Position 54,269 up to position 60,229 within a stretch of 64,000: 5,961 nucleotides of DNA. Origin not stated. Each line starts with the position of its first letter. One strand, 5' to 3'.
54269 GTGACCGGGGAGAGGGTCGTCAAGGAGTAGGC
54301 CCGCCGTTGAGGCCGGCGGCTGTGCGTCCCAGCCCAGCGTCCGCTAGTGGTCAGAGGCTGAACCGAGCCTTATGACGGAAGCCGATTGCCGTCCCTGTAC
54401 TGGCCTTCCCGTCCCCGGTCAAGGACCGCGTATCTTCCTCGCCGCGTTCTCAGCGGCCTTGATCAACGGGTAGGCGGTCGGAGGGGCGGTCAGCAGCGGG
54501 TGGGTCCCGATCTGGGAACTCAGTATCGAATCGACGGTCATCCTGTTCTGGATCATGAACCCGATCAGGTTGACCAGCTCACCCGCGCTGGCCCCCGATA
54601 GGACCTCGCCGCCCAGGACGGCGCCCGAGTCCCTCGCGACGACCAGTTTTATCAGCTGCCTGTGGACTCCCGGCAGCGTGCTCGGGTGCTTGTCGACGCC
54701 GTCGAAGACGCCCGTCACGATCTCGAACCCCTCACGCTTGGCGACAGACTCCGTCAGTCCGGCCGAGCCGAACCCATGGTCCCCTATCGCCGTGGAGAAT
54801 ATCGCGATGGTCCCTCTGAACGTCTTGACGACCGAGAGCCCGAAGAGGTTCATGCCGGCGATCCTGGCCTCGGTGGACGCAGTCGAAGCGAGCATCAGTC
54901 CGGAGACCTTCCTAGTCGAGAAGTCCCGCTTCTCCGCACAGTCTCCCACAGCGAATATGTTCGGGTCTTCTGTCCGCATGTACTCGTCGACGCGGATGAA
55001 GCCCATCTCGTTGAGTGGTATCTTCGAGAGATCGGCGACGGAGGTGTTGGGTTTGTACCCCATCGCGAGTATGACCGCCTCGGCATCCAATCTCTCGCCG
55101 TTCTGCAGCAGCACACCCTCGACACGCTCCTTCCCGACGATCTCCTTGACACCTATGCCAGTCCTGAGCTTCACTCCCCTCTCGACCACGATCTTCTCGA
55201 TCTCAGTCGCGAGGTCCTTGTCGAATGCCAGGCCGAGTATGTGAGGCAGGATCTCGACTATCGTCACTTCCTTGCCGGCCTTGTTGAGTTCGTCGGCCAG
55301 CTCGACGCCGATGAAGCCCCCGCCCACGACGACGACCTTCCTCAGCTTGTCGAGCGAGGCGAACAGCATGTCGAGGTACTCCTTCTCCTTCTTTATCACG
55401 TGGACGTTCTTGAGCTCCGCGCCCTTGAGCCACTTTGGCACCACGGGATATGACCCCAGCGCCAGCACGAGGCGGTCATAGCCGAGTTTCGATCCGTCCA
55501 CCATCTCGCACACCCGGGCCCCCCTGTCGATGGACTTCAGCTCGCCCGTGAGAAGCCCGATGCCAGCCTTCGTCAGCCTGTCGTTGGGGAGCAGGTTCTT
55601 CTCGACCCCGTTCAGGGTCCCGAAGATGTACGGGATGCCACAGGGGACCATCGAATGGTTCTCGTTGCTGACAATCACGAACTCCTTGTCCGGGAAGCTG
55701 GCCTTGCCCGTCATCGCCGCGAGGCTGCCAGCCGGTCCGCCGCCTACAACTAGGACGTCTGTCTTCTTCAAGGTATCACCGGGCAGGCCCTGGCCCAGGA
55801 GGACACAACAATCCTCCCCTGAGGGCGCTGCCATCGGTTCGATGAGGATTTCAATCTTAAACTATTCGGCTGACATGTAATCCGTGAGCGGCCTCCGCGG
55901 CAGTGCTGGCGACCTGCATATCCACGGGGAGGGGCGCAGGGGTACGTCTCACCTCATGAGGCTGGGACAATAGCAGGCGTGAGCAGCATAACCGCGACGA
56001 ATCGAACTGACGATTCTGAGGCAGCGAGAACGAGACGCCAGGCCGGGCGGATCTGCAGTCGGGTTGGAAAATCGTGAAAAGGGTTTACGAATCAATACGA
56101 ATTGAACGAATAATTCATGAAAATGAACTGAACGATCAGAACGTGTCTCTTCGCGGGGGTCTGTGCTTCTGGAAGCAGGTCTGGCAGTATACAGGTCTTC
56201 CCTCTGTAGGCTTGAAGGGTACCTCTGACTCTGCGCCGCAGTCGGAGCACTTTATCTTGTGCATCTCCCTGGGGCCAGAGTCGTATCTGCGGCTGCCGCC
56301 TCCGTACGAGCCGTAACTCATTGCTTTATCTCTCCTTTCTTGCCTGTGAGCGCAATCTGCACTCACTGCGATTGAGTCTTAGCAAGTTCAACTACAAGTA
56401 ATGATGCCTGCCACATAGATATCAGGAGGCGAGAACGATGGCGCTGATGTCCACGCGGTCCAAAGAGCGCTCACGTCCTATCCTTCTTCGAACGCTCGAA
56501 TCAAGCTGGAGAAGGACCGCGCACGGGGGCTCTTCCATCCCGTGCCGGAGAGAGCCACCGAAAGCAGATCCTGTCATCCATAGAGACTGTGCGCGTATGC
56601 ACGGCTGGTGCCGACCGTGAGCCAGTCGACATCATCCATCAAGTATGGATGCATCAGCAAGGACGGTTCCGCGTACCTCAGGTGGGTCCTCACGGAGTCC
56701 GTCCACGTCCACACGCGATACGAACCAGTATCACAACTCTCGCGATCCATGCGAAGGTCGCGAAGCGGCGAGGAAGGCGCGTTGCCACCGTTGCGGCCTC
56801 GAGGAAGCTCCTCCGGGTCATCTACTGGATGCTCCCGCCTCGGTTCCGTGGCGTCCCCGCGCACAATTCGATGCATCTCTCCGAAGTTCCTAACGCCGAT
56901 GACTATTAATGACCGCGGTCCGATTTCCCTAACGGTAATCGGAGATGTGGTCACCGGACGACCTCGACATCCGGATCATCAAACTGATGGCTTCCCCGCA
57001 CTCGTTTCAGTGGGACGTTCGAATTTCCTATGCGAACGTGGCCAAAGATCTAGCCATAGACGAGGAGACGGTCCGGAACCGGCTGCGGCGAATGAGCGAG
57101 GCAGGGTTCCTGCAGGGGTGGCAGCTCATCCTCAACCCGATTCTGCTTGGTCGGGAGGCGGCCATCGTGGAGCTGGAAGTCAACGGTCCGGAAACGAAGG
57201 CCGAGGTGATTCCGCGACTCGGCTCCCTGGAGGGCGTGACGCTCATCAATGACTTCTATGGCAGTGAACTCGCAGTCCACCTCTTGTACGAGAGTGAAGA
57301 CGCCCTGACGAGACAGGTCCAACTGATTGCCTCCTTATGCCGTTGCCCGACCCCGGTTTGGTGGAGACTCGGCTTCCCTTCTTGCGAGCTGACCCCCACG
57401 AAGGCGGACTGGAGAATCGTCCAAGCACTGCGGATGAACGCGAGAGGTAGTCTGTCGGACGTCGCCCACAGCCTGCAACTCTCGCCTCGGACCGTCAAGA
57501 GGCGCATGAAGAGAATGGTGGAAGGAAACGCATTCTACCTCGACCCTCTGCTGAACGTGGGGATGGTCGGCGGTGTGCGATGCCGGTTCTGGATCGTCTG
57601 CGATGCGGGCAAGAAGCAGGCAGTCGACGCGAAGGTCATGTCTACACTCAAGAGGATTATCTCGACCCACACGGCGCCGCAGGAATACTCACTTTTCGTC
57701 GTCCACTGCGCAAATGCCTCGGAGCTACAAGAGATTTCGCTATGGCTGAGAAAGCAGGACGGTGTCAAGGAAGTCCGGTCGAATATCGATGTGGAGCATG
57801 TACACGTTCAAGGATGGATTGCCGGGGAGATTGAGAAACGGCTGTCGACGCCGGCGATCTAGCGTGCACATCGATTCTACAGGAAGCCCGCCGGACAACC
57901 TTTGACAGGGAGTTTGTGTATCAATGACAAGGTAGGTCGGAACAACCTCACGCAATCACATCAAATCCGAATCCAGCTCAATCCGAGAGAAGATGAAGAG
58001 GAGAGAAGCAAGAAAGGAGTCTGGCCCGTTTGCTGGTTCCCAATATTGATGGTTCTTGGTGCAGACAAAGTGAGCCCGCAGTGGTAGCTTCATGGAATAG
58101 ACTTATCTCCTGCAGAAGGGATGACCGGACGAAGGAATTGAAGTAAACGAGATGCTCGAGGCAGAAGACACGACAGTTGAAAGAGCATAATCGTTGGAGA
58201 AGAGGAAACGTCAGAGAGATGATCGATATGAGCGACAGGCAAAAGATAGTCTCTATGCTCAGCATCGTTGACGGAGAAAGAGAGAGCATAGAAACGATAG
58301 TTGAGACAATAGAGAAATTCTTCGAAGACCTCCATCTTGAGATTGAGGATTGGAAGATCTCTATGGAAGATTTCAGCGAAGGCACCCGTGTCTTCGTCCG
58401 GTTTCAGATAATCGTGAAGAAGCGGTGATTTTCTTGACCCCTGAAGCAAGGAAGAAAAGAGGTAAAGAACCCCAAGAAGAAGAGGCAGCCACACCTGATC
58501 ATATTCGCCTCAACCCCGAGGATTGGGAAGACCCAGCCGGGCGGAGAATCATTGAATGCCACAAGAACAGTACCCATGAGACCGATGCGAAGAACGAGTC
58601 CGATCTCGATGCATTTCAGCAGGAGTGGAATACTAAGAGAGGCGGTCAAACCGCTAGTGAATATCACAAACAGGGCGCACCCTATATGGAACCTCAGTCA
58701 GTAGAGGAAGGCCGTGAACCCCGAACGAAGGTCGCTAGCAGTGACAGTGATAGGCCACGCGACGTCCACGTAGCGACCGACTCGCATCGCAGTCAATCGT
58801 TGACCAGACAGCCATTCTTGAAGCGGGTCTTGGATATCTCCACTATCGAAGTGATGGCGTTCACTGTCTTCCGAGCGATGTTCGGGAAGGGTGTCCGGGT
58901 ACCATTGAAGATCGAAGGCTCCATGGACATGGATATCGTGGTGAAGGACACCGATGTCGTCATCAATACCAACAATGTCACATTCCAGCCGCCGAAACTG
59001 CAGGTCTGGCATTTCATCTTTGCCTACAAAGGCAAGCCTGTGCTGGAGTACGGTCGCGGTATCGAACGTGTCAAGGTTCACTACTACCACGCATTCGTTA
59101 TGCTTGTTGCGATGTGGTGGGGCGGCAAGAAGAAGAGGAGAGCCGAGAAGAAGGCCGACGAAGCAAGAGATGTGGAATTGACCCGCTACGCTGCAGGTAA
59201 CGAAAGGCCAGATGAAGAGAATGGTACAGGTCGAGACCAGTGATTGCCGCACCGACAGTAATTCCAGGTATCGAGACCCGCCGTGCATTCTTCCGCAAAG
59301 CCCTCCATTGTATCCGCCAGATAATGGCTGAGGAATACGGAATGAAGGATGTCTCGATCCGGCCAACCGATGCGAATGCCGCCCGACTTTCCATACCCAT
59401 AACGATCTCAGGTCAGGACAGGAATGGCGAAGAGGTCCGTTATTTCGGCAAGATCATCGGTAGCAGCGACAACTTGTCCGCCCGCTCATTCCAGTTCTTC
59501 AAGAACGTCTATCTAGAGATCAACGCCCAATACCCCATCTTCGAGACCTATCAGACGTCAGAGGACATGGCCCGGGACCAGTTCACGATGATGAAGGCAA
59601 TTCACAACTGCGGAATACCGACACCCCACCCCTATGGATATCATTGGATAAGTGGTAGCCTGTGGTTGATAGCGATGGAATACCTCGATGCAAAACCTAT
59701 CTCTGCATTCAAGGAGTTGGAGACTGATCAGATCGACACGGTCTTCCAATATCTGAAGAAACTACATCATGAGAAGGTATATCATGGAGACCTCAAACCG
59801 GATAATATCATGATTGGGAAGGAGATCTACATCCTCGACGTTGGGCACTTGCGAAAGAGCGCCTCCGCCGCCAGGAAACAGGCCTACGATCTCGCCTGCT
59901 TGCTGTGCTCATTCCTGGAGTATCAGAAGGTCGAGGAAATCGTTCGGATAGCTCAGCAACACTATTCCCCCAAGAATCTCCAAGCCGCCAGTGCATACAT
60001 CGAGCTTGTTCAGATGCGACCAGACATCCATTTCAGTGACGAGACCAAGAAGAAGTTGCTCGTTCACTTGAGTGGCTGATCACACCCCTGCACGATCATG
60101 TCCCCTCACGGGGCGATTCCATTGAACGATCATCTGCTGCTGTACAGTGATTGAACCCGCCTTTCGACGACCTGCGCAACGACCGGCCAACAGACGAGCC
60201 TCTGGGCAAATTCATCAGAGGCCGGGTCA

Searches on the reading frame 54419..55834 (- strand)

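Call 82: search_protein_families(library=pfam, proteins=[window:54419-55834:-], max_evalue=0.001)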
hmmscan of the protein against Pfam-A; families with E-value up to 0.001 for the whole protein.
window:54419-55834:- (471 aa): 15 families
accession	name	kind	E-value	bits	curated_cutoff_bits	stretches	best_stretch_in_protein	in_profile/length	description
PF07992.20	Pyr_redox_2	-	1.4e-60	205.6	26.1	1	26-323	2-291/291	Pyridine nucleotide-disulphide oxidoreductase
PF00070.33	Pyr_redox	-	6.1e-19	68.7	22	1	166-245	1-81/82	Pyridine nucleotide-disulphide oxidoreductase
PF02852.28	Pyr_redox_dim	-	1.2e-13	51.7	25.3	1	350-449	6-103/110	Pyridine nucleotide-disulphide oxidoreductase, dimerisation domain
PF13738.12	Pyr_redox_3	-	4.7e-12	46.2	30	1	122-297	128-305/305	Pyridine nucleotide-disulphide oxidoreductase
PF01266.30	DAO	-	4.1e-08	33.6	27.9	0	166-194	1-29/353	FAD dependent oxidoreductase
PF13450.12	NAD_binding_8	-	1.3e-07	32.3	21.9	1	169-222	1-50/68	NAD(P)-binding Rossmann-like domain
PF01494.25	FAD_binding_3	-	9.2e-06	25.5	22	0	166-194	3-31/349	FAD binding domain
PF01134.28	GIDA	-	1e-05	25.2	22.1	0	218-259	108-149/391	Glucose inhibited division protein A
PF03486.20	HI0933_like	-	1.1e-05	25.5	50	0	26-44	2-20/244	HI0933-like protein Rossmann domain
PF13434.12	Lys_Orn_oxgnase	-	5.2e-05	23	21.3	1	121-192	150-216/339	L-lysine 6-monooxygenase/L-ornithine 5-monooxygenase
PF00890.30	FAD_binding_2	-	0.00011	21.9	20.4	0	26-58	1-31/414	FAD binding domain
PF05834.18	Lycopene_cycl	-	0.00019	21.1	23.4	0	167-198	2-35/380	Lycopene cyclase protein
PF13454.12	NAD_binding_9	-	0.00061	20.2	21.8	0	235-260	129-154/155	FAD-NAD(P)-binding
PF12831.13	FAD_oxidored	-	0.00083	19.2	27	0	26-42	1-17/416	FAD dependent oxidoreductase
PF06690.17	HcgC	-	0.00097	19.2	31.4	0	148-213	27-92/248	FeGP cofactor biosynthesis protein, methyltransferase HcgC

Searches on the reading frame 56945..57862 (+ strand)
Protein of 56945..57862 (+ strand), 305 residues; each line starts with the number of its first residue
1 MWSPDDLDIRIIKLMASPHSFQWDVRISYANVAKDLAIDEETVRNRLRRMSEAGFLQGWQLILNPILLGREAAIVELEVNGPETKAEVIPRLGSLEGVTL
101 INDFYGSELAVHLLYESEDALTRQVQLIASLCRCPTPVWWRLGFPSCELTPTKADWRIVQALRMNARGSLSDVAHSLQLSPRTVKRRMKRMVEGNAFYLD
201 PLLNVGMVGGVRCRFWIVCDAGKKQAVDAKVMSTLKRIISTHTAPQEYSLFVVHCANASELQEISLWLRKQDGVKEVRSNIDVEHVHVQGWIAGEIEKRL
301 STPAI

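Call 82: search_protein_families(library=pfam, proteins=[window:56945-57862:+], max_evalue=0.001)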
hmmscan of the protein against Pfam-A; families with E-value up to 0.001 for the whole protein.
window:56945-57862:+ (305 aa): 11 families
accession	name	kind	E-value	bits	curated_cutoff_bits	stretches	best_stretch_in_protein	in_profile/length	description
PF13404.12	HTH_AsnC-type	-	2.8e-14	53.1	27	2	155-191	5-41/42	AsnC-type helix-turn-helix domain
PF13412.12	HTH_24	-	7.8e-13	48.2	21.9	2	153-193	3-43/48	Winged helix-turn-helix DNA-binding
PF13556.12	HTH_30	-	3.3e-06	27.2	27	0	166-191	11-36/59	PucR C-terminal helix-turn-helix domain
PF13542.12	HTH_Tnp_ISL3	-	5.7e-06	26.1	27.4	0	167-190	26-49/51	Helix-turn-helix domain of transposase family ISL3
PF12840.13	HTH_20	-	2.2e-05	24.8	27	0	28-56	20-48/51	Helix-turn-helix domain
PF13551.12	HTH_29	-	3.6e-05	24.2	28.1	0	160-195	3-40/64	Winged helix-turn helix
PF08281.18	Sigma70_r4_2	-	4.8e-05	23.4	25.7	0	28-49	28-49/54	Sigma-70, region 4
PF13384.12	HTH_23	-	0.00011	22.3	24.6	0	160-193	9-43/50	Homeodomain-like domain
PF04545.22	Sigma70_r4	-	0.00027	20.8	24.1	0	162-190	15-43/50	Sigma-70, region 4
PF09862.15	DUF2089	-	0.00083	19.4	33.4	0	165-193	14-42/47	Domain of unknown function (DUF2089)-HTH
PF02954.25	HTH_8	-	0.00089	19.4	22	0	159-190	11-41/42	Bacterial regulatory protein, Fis family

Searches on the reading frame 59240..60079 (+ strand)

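Call 82: search_protein_families(library=pfam, proteins=[window:59240-60079:+], max_evalue=0.001)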
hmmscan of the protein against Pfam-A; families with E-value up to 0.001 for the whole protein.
window:59240-60079:+ (279 aa): 5 families
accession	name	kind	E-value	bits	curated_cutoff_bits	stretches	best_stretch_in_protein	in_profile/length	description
PF01163.29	RIO1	-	6.1e-07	29.7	22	1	102-202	46-149/187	RIO domain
PF00069.31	Pkinase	-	2e-06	27.8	31.7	1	164-212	103-153/263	Protein kinase domain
PF01636.29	APH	-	6.4e-05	23.3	23.2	0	110-176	36-108/239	Phosphotransferase enzyme family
PF06293.20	Kdo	-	6.6e-05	22.9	21.3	1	159-230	118-195/207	Lipopolysaccharide kinase (Kdo/WaaP) family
PF03109.22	ABC1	-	0.00022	20.9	22.9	1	143-221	144-231/244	ABC1 atypical kinase-like domain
